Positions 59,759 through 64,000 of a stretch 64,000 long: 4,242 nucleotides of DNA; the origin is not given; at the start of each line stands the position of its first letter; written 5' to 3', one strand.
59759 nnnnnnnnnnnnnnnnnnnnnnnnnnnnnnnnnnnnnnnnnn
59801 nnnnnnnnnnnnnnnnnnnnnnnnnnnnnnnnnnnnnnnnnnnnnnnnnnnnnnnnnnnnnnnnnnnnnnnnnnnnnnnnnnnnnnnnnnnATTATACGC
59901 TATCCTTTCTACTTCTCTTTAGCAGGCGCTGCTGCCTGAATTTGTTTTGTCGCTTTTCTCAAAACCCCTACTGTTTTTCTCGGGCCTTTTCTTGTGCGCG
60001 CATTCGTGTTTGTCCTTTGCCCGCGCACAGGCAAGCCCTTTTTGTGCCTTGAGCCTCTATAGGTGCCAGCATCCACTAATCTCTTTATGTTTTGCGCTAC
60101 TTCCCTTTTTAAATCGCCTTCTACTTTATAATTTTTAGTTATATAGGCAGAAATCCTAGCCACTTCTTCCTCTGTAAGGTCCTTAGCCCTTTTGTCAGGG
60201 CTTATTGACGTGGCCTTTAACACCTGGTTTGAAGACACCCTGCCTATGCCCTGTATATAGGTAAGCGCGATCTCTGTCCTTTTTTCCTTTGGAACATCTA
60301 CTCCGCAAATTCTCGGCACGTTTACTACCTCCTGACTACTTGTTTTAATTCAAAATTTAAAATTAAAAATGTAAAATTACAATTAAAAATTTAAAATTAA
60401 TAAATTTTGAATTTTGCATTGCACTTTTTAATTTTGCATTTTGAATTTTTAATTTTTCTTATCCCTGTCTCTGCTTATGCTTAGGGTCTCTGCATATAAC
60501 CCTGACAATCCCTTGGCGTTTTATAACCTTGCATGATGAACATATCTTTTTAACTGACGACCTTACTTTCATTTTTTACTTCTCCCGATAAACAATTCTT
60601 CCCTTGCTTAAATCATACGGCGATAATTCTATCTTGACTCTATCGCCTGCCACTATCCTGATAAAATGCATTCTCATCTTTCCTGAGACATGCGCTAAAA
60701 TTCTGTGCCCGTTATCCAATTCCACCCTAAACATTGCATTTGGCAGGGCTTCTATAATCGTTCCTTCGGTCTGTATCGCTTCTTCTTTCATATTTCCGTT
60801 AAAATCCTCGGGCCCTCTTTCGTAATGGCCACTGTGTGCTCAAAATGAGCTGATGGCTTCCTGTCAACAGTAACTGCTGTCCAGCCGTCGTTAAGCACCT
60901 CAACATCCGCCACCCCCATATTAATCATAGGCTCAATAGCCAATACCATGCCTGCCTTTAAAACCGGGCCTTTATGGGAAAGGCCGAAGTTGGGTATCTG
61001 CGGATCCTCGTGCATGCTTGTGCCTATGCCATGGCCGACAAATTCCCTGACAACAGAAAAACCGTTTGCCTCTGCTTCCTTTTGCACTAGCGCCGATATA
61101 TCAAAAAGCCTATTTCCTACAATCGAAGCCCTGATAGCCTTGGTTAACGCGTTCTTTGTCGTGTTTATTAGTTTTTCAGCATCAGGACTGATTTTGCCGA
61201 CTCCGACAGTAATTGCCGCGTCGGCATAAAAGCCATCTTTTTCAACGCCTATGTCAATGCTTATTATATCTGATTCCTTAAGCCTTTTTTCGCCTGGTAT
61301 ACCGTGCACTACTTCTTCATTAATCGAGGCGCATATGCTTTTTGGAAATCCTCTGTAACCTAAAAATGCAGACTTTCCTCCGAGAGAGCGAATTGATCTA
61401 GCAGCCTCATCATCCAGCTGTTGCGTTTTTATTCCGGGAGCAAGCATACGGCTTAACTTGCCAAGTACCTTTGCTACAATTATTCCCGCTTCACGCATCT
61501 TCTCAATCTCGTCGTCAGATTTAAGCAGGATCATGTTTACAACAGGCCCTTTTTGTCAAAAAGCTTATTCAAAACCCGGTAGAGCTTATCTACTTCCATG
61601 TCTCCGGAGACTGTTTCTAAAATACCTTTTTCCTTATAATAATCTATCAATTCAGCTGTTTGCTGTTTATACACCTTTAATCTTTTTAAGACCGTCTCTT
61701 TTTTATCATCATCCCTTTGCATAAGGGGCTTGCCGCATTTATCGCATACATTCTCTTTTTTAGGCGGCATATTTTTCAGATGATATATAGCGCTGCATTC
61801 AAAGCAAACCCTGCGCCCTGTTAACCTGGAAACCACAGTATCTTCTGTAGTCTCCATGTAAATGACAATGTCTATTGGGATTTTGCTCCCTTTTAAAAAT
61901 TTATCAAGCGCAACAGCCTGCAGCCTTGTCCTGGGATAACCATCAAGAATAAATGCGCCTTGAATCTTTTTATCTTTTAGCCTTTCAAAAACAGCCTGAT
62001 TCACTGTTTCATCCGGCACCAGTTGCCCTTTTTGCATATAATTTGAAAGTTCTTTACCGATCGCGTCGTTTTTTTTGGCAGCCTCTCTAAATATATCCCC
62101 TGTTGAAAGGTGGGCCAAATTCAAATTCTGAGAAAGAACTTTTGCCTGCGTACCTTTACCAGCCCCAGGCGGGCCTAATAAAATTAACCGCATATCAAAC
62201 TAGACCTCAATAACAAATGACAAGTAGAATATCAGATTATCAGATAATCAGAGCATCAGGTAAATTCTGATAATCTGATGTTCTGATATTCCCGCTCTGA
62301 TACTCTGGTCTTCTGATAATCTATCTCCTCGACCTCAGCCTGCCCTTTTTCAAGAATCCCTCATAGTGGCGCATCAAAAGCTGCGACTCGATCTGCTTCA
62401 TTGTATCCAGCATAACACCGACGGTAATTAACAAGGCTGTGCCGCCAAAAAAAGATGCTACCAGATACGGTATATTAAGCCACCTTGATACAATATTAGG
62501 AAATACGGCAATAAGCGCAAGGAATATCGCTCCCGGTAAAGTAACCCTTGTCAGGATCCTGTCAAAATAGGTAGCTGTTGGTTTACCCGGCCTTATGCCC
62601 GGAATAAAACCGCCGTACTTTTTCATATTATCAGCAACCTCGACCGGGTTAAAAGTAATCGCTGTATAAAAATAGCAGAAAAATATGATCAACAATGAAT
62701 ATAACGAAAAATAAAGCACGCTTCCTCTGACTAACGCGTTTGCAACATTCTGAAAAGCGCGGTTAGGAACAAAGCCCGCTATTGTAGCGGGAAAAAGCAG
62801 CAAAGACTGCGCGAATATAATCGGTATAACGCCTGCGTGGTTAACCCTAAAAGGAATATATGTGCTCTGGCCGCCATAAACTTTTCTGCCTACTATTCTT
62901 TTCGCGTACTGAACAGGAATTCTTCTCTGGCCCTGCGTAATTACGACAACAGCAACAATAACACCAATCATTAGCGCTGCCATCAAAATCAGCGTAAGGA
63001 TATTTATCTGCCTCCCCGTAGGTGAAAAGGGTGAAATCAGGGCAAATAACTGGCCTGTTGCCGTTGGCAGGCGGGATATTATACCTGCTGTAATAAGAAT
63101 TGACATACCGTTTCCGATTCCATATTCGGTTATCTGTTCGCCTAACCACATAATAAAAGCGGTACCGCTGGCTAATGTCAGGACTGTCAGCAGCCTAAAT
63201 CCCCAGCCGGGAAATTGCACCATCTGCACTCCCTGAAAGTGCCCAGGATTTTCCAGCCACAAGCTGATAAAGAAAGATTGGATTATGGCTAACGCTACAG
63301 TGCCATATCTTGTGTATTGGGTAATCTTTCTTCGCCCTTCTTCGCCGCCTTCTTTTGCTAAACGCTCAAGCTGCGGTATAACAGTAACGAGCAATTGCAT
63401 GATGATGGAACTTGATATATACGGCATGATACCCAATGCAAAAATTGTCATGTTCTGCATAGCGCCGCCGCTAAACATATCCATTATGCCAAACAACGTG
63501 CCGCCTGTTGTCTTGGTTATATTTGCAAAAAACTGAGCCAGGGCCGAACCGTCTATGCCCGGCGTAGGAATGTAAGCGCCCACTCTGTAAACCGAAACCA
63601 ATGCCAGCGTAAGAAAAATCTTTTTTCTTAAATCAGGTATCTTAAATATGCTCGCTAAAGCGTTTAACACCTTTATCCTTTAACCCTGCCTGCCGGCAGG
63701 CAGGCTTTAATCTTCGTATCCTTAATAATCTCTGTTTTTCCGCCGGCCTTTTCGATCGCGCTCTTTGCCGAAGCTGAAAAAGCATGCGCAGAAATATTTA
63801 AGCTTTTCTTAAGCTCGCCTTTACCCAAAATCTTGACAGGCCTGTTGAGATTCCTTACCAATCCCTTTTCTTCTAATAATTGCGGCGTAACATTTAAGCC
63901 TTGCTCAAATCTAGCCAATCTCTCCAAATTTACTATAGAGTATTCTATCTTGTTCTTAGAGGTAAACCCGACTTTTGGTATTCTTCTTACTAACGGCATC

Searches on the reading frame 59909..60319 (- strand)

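Call 43: search_protein_families(library=pfam, max_evalue=0.00001, proteins=[window:59909-60319:-])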
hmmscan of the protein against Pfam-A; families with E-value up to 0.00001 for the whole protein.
window:59909-60319:- (136 aa): 1 family
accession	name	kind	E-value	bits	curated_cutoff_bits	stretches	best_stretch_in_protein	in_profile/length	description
PF00416.27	Ribosomal_S13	-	2.9e-32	112.2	31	1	3-109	1-128/128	Ribosomal protein S13/S18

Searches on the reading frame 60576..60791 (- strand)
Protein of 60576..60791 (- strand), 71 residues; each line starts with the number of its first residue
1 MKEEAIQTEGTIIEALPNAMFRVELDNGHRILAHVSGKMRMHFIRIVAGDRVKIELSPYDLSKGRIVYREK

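Call 34: find_encoding_contigs(protein=window:60576-60791:-, flank=3000, max_places=10)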
Protein window:60576-60791:- (71 aa): no gene with exactly this product is on record in the collection.

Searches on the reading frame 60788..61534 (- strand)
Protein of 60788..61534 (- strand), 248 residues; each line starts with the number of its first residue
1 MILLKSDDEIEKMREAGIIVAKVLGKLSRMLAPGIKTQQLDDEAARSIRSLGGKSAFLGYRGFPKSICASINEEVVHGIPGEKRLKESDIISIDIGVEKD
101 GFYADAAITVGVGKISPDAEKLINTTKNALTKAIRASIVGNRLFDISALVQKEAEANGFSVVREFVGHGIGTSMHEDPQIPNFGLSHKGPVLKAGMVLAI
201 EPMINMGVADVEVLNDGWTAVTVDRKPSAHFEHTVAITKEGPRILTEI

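Call 63: search_protein_families(library=pfam, max_evalue=0.0001, proteins=[window:60788-61534:-])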
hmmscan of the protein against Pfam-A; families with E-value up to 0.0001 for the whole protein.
window:60788-61534:- (248 aa): 1 family
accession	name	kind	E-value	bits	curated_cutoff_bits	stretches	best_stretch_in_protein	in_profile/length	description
PF00557.29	Peptidase_M24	-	2e-49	168.7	23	1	11-239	1-208/208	Metallopeptidase family M24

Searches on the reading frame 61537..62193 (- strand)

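Call 43: search_protein_families(library=pfam, max_evalue=0.00001, proteins=[window:61537-62193:-])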
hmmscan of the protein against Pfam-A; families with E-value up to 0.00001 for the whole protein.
window:61537-62193:- (218 aa): 5 families
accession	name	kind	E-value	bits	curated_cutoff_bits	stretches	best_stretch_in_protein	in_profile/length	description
PF00406.28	ADK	-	1.3e-50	171.9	26.8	1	5-190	1-150/151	Adenylate kinase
PF13207.12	AAA_17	-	3e-30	105.7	27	1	6-127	1-122/136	AAA domain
PF05191.20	ADK_lid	-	5.2e-16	58.7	26.6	1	127-162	1-36/36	Adenylate kinase, active site lid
PF13238.12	AAA_18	-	4.6e-08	34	29.4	1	4-128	2-112/128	AAA domain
PF13671.12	AAA_33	-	3e-06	28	27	1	4-127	3-118/143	AAA domain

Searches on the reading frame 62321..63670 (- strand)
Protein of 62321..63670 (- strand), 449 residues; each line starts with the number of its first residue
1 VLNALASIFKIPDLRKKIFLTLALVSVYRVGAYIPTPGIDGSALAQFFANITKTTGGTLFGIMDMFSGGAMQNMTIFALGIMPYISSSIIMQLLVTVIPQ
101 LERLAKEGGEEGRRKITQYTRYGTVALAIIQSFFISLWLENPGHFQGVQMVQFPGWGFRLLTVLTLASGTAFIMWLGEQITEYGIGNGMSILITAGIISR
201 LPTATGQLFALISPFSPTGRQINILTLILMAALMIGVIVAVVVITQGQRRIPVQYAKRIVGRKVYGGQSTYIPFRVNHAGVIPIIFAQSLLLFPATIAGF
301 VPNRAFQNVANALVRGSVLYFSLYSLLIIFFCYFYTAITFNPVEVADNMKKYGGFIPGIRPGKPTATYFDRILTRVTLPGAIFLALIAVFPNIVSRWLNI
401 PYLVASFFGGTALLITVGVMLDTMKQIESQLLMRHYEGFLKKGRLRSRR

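Call 43: search_protein_families(library=pfam, max_evalue=0.00001, proteins=[window:62321-63670:-])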
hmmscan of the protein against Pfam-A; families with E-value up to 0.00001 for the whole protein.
window:62321-63670:- (449 aa): 1 family
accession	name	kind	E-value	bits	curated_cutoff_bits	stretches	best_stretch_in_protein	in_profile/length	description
PF00344.25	SecY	-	4.2e-119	397.9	32.2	1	75-424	1-306/306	SecY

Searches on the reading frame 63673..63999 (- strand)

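Call 63: search_protein_families(library=pfam, max_evalue=0.0001, proteins=[window:63673-63999:-])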
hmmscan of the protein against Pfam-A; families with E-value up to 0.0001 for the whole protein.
window:63673-63999:- (108 aa): 1 family
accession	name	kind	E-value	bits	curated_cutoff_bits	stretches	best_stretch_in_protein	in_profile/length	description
PF00828.25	Ribosomal_L27A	-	4.9e-19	69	21.5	1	22-89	1-71/72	Ribosomal proteins 50S-L15, 50S-L18e, 60S-L27A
